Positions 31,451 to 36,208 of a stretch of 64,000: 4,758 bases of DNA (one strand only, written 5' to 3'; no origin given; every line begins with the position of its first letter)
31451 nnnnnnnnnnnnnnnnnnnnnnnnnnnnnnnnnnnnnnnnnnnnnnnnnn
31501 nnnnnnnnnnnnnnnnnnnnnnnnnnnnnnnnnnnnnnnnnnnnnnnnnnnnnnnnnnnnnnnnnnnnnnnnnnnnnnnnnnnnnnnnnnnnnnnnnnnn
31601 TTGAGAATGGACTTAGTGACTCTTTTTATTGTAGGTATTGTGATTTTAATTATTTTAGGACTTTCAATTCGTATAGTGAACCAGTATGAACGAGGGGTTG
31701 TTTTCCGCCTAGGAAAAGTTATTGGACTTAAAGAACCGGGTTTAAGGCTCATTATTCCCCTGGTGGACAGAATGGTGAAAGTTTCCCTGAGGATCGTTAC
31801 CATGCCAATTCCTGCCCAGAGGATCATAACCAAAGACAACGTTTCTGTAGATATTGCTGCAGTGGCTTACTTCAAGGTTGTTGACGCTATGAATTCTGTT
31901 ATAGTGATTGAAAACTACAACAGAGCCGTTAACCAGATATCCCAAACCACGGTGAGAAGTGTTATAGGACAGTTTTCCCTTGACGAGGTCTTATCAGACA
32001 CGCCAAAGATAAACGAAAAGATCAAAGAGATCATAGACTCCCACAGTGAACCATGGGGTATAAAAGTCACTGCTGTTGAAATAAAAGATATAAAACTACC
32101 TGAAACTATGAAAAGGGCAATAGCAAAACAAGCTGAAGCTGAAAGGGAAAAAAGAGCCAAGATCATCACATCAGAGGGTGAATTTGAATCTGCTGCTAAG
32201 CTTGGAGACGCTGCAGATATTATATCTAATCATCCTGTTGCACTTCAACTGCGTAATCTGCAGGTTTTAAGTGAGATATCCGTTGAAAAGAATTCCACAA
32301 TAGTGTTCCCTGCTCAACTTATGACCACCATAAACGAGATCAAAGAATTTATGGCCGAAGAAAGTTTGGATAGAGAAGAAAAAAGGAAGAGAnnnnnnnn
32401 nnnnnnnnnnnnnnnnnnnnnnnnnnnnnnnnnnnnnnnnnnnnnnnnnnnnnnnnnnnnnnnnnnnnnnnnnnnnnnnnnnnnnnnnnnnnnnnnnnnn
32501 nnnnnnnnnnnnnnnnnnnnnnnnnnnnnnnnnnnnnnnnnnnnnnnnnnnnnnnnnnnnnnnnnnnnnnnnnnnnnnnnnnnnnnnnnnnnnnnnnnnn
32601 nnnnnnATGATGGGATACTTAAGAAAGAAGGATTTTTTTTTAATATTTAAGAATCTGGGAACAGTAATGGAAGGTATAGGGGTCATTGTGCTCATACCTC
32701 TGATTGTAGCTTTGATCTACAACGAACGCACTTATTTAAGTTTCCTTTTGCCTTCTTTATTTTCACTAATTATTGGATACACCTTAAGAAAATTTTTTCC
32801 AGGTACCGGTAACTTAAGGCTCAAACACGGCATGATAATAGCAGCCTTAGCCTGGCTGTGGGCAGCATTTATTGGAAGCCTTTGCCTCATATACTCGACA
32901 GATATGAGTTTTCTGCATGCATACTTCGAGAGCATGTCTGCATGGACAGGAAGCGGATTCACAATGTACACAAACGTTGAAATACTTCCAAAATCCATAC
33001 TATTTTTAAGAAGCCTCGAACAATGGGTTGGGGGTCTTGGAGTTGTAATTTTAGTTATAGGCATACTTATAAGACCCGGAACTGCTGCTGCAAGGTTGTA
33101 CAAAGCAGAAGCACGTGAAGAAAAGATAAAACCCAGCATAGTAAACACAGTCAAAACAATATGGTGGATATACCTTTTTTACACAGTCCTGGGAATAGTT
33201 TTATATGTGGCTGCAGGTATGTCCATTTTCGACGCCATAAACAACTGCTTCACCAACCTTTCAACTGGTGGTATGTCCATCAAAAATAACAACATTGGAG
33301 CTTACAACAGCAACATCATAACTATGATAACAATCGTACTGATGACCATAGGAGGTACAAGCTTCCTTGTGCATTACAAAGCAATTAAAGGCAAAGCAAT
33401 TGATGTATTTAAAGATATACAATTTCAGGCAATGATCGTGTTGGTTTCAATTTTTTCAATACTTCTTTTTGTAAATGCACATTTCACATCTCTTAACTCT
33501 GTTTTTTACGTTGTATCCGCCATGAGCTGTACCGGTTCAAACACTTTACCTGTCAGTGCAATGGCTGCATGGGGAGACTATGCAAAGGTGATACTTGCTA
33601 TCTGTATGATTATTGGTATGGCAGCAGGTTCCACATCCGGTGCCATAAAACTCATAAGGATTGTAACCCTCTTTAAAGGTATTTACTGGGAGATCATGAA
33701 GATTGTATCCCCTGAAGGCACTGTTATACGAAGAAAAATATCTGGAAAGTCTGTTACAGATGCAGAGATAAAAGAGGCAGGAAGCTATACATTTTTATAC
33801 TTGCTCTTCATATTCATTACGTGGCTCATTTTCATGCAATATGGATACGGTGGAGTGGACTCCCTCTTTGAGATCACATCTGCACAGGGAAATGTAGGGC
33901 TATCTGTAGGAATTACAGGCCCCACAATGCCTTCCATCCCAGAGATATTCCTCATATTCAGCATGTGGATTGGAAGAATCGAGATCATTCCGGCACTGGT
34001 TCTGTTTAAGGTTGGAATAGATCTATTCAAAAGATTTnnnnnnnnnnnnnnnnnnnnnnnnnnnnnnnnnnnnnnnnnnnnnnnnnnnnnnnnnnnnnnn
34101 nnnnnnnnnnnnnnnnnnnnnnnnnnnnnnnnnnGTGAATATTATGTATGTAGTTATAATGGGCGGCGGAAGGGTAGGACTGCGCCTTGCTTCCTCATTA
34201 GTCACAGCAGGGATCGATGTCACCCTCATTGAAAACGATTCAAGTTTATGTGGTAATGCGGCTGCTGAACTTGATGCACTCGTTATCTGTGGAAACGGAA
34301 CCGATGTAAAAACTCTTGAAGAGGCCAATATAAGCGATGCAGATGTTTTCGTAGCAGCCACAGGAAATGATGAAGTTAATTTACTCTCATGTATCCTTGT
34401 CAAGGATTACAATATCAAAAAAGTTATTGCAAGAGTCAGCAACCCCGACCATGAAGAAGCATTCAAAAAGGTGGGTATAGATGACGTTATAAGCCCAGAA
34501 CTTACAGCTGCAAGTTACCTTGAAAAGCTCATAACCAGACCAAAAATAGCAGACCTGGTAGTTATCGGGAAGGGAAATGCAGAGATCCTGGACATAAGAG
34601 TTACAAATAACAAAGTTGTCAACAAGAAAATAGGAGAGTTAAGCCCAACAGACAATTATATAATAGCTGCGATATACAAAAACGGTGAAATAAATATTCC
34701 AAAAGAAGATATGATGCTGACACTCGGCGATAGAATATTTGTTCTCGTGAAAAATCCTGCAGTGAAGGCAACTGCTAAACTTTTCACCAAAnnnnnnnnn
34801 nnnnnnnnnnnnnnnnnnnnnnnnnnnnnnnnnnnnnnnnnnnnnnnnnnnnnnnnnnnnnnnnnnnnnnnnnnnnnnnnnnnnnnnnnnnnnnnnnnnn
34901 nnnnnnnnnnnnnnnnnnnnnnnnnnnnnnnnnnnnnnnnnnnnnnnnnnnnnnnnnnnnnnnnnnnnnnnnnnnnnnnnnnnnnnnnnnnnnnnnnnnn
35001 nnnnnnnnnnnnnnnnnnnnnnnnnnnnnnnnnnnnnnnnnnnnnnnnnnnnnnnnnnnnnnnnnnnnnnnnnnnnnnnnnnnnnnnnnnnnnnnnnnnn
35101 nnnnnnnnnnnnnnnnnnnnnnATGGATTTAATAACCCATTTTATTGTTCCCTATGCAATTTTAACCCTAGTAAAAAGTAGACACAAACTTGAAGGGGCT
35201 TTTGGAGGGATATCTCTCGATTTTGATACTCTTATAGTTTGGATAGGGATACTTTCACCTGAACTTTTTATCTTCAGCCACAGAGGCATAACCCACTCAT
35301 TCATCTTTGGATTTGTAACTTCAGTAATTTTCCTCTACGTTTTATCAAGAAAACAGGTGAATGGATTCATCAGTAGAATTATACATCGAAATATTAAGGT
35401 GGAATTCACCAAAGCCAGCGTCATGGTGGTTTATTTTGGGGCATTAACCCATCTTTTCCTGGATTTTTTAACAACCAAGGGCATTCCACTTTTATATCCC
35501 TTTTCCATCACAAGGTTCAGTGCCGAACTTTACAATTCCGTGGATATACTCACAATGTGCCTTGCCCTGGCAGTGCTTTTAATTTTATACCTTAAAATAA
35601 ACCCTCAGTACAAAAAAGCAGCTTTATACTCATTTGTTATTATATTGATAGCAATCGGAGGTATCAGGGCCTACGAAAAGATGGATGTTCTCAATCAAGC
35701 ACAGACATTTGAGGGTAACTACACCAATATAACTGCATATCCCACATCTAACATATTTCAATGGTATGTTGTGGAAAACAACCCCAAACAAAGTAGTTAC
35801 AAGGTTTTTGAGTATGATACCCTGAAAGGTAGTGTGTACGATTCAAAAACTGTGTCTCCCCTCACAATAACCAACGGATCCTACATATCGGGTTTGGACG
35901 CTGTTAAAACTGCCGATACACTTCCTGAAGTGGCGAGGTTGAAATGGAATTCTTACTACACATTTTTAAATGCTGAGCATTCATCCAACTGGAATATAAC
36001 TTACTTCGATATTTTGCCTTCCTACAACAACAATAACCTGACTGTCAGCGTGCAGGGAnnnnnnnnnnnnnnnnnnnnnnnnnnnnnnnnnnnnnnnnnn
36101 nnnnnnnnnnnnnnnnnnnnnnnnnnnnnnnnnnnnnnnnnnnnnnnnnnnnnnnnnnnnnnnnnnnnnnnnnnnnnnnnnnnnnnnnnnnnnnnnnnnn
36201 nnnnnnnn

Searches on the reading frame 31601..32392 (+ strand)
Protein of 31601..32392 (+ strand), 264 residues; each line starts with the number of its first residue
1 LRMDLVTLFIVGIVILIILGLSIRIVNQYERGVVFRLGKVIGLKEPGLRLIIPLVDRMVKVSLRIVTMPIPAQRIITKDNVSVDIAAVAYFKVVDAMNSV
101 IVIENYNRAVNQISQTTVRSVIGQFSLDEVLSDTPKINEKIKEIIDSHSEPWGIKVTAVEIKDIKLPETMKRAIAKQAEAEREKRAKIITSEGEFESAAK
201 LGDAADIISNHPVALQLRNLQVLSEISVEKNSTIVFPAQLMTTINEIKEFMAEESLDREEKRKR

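Call 25: search_protein_families(library=pfam, proteins=[window:31601-32392:+], max_evalue=0.001)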
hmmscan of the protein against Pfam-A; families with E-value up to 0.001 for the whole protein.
window:31601-32392:+ (264 aa): 2 families
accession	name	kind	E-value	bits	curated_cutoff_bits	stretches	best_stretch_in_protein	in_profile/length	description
PF01145.31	Band_7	-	1.5e-41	142.8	23.6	1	25-194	2-175/176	SPFH domain / Band 7 family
PF13421.11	Band_7_1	-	3.7e-06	27.2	24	1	107-179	134-208/211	SPFH domain-Band 7 family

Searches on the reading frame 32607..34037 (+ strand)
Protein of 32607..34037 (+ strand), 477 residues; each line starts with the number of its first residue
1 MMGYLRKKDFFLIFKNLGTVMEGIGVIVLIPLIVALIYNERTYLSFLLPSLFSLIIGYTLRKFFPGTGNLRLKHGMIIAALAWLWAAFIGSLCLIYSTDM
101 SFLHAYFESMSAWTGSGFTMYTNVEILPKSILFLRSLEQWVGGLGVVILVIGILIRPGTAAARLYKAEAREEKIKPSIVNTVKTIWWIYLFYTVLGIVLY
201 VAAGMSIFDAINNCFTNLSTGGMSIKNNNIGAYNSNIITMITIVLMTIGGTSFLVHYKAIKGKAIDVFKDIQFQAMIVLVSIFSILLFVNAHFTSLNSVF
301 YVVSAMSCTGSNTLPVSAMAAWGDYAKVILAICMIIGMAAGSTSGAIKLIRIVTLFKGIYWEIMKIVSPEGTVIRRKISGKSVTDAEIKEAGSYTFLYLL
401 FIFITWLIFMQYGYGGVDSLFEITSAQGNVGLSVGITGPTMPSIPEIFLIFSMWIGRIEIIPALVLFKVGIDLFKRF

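Call 25: search_protein_families(library=pfam, proteins=[window:32607-34037:+], max_evalue=0.001)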
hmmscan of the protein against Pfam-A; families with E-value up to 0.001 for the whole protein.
window:32607-34037:+ (477 aa): 1 family
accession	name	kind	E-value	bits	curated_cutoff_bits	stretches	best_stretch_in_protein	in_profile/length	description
PF02386.22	TrkH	-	2.1e-63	215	27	1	69-469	29-492/502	Cation transport protein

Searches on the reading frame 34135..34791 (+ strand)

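Call 25: search_protein_families(library=pfam, proteins=[window:34135-34791:+], max_evalue=0.001)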
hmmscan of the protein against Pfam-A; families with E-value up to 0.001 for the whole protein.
window:34135-34791:+ (219 aa): 8 families
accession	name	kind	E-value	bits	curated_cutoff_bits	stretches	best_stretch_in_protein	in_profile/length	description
PF02254.24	TrkA_N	-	2.2e-33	115.4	23.8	1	6-121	1-116/116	TrkA-N domain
PF02080.26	TrkA_C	-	1.4e-11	44.5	27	1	154-217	4-70/71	TrkA-C domain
PF13241.12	NAD_binding_7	-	7.8e-08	33.3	22.1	1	6-91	10-84/104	Putative NAD(P)-binding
PF00670.27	AdoHcyase_NAD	-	2.6e-05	24.8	27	1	6-83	26-93/162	S-adenosyl-L-homocysteine hydrolase, NAD binding domain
PF00070.33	Pyr_redox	-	9.5e-05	23.3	22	1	6-41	2-37/82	Pyridine nucleotide-disulphide oxidoreductase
PF01494.25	FAD_binding_3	-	0.00026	20.8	22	1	6-37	4-35/349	FAD binding domain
PF13450.12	NAD_binding_8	-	0.00028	21.5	21.9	0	8-44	1-37/68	NAD(P)-binding Rossmann-like domain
PF07992.20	Pyr_redox_2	-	0.00062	19.7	26.1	1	6-64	145-206/291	Pyridine nucleotide-disulphide oxidoreductase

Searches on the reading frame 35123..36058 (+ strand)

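Call 26: search_protein_families(library=pfam, proteins=[window:35123-36058:+], max_evalue=0.001)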
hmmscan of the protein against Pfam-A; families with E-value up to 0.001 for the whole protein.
window:35123-36058:+ (312 aa): 1 family
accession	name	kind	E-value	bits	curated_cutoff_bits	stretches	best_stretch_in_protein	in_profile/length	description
PF04307.19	YdjM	-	9.5e-23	81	29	1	1-181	1-171/176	YdjM inner membrane protein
